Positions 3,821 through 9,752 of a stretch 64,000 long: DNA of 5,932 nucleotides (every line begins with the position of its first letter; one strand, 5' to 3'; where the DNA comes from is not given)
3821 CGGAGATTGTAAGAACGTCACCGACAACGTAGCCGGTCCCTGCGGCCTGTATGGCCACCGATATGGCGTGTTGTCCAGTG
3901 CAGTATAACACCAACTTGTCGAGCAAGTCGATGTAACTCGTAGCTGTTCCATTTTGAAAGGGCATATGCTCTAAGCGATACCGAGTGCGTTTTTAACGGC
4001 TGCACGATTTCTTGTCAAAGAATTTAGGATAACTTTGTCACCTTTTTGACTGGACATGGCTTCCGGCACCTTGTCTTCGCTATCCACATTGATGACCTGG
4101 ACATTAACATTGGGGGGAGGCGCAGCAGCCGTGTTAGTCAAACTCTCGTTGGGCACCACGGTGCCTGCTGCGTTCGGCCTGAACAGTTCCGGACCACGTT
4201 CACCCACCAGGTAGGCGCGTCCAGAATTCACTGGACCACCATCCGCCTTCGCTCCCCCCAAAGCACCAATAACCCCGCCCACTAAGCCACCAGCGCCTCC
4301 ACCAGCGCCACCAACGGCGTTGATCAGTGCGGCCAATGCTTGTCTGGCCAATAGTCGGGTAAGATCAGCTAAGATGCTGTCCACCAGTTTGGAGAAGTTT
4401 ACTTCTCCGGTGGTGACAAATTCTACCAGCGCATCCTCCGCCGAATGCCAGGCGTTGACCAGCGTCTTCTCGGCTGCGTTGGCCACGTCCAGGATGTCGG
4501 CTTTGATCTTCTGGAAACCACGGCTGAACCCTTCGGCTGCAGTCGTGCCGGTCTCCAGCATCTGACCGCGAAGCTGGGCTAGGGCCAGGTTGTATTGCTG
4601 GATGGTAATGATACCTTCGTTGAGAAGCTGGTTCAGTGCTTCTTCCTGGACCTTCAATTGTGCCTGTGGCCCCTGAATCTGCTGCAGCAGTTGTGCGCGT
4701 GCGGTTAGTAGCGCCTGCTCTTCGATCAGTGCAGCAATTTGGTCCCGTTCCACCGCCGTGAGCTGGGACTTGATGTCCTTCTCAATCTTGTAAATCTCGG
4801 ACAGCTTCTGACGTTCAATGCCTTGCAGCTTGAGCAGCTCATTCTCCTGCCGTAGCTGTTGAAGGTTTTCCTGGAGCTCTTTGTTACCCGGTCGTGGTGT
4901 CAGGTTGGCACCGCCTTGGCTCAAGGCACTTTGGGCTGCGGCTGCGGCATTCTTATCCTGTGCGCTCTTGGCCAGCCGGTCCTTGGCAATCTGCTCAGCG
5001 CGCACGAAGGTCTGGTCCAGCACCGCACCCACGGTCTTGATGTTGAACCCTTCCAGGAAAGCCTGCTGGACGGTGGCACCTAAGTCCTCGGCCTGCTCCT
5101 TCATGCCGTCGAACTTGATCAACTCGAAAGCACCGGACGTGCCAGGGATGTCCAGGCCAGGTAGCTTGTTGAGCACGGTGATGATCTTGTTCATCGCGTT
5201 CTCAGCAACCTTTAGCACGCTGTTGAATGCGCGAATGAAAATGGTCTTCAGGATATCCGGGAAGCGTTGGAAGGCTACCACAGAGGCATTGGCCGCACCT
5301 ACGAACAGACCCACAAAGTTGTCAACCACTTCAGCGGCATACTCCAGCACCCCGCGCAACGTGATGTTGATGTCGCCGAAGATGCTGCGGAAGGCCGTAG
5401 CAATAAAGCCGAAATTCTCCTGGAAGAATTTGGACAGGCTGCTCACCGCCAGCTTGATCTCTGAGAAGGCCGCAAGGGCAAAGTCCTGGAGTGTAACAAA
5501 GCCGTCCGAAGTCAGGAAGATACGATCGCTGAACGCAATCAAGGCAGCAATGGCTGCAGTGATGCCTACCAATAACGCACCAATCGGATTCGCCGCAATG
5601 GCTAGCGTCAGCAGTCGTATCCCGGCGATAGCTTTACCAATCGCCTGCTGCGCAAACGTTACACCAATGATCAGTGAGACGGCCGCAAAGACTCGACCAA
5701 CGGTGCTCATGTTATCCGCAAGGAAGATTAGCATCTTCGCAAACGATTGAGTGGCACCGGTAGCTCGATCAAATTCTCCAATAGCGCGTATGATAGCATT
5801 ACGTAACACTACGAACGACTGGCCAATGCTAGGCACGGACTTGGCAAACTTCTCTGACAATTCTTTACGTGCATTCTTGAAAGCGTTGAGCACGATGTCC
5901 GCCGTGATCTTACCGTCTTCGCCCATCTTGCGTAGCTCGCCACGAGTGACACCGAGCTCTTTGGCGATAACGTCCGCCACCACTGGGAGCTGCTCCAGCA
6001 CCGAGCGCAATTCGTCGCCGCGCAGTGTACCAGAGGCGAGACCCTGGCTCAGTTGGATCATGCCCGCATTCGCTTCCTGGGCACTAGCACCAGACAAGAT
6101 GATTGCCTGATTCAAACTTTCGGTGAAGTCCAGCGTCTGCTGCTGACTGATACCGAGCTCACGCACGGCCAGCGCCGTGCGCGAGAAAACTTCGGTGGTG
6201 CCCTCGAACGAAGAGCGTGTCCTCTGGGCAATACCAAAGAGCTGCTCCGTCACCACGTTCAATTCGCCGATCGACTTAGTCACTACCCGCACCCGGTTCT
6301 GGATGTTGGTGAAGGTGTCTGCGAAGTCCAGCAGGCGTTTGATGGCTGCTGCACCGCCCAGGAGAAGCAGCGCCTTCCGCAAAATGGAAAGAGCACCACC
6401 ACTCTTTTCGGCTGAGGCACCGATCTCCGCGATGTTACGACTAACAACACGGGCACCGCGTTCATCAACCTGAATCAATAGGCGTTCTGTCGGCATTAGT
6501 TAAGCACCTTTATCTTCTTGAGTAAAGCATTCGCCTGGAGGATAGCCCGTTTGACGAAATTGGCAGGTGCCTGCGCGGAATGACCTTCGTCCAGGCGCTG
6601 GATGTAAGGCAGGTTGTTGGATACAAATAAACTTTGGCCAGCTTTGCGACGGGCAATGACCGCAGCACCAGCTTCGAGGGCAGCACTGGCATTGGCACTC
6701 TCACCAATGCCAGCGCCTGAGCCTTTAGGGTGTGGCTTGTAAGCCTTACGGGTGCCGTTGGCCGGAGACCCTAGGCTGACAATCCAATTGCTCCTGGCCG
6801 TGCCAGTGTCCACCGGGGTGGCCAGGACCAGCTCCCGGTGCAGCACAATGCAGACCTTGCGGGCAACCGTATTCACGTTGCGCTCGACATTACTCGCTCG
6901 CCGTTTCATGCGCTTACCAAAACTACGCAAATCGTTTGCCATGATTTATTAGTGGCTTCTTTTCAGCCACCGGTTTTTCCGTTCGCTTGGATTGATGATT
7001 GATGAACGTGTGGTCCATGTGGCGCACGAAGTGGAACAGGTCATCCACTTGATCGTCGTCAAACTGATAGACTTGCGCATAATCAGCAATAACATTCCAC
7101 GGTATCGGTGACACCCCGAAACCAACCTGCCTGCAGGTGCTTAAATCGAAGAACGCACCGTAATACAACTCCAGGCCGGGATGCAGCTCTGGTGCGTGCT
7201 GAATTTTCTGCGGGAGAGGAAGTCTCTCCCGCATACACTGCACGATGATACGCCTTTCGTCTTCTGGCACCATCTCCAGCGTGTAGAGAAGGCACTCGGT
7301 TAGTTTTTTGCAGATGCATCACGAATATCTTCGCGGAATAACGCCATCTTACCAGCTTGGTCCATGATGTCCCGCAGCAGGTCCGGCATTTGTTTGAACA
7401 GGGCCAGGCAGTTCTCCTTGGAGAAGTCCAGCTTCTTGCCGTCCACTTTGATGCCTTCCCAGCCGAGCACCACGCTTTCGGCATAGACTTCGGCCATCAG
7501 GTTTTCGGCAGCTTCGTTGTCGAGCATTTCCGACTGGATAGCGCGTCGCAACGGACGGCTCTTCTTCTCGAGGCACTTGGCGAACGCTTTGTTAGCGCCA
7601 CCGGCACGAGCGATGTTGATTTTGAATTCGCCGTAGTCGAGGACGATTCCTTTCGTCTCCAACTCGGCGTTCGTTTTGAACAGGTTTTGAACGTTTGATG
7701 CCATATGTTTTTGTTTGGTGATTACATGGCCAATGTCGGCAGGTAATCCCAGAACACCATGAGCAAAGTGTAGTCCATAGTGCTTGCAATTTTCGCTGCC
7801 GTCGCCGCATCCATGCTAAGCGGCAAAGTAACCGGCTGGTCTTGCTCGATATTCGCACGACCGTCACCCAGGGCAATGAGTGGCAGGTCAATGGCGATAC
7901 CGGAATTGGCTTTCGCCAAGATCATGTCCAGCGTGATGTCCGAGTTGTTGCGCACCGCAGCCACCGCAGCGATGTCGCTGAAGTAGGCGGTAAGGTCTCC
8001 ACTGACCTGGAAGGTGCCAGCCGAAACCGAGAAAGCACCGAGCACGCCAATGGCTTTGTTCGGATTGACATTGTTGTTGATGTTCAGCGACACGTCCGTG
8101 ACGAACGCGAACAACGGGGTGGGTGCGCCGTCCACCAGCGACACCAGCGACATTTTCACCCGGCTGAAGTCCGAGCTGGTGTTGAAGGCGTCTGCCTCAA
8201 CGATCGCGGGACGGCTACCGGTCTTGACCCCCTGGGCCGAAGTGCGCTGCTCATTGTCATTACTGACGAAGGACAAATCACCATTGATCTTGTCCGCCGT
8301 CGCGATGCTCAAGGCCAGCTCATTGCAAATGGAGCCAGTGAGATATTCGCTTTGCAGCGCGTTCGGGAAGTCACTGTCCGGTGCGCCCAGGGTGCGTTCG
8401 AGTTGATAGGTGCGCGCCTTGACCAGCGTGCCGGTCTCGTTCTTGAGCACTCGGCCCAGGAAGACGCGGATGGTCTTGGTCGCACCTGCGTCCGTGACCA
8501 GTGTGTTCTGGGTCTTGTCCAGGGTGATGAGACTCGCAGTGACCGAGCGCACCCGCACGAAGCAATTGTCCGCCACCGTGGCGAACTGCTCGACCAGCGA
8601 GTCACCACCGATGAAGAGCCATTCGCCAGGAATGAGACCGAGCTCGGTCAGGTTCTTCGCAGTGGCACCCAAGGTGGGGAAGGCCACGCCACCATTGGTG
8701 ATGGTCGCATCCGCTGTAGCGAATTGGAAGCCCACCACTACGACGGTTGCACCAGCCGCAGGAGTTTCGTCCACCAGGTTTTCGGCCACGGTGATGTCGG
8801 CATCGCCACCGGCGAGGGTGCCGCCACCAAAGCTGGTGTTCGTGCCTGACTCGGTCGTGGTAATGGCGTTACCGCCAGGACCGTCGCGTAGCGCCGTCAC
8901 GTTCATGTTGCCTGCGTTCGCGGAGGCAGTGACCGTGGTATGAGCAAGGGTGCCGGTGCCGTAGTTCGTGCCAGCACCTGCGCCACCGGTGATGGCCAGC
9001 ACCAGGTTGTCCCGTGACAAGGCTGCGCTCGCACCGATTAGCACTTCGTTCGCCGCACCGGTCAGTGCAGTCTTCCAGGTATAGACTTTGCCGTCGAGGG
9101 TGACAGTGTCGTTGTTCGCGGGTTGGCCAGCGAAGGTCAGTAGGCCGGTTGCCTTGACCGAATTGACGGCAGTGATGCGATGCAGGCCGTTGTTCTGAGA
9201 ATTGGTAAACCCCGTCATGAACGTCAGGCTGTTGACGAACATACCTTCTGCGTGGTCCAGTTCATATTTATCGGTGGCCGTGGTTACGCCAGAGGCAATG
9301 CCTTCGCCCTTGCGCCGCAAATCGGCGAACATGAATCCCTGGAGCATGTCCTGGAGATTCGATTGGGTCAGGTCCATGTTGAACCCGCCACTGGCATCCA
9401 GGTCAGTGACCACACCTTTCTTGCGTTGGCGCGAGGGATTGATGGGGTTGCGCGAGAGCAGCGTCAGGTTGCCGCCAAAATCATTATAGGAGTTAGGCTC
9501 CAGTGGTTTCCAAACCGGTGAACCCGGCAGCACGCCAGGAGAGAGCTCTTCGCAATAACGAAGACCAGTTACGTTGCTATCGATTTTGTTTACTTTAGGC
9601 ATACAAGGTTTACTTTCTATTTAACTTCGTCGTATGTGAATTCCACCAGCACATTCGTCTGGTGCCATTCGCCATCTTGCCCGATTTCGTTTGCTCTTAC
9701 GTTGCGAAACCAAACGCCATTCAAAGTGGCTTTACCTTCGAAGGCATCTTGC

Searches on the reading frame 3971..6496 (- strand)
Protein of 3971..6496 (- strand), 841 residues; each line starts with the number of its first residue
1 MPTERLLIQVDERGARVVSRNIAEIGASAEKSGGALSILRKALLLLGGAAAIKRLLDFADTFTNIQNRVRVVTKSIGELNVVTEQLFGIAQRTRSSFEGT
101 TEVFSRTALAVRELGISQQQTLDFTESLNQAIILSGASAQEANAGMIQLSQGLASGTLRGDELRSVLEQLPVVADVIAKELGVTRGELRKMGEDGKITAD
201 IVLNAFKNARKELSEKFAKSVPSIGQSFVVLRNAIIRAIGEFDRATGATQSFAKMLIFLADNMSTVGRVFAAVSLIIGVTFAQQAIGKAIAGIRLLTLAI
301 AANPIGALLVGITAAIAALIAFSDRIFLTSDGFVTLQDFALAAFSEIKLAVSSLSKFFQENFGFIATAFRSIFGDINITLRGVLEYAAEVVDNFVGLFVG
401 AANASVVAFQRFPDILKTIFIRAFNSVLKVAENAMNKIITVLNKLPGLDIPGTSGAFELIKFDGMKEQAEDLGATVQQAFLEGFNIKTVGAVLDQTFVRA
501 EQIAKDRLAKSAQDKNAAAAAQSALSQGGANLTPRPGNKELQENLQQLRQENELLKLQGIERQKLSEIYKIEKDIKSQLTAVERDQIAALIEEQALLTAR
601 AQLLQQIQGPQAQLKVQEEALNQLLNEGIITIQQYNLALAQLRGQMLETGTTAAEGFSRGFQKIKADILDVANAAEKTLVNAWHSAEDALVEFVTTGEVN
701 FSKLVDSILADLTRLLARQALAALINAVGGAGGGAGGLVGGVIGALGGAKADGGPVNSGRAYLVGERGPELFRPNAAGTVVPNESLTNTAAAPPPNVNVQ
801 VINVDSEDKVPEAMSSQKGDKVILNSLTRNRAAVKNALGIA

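Call 9: search_protein_families(library=pfam, proteins=[window:3971-6496:-])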
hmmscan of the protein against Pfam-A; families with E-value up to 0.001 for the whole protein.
window:3971-6496:- (841 aa): 2 families
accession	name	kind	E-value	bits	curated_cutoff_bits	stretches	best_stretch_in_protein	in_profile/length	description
PF20155.4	TMP_3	-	7.4e-66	222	41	1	55-243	3-191/192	Tape measure protein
PF09718.15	Tape_meas_lam_C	-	5e-17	62.2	23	1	653-725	3-75/76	Lambda phage tail tape-measure protein (Tape_meas_lam_C)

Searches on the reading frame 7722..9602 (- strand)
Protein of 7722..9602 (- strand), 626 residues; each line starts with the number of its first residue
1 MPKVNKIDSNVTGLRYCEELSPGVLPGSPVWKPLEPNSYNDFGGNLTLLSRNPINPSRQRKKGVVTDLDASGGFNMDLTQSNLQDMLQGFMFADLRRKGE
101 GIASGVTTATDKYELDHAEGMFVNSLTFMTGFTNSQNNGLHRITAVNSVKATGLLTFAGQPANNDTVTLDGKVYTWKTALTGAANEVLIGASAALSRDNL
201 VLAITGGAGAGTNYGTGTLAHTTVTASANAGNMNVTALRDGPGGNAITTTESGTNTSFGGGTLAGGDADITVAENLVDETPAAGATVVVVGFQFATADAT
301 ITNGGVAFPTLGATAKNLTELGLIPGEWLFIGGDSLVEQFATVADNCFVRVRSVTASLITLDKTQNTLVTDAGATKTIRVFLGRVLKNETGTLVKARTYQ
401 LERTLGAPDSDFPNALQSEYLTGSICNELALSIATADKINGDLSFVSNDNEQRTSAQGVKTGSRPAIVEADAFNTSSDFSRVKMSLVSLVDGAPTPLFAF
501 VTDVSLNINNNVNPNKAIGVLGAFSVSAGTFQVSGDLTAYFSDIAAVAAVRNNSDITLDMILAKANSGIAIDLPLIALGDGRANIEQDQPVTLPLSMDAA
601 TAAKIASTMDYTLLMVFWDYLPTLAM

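Call 9: search_protein_families(library=pfam, proteins=[window:7722-9602:-])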
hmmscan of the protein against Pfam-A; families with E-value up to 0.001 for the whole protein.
window:7722-9602:- (626 aa): 1 family
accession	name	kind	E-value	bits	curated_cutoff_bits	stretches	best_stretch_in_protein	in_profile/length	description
PF18906.5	Phage_tube_2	-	2.8e-29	103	27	2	374-599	78-266/266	Phage tail tube protein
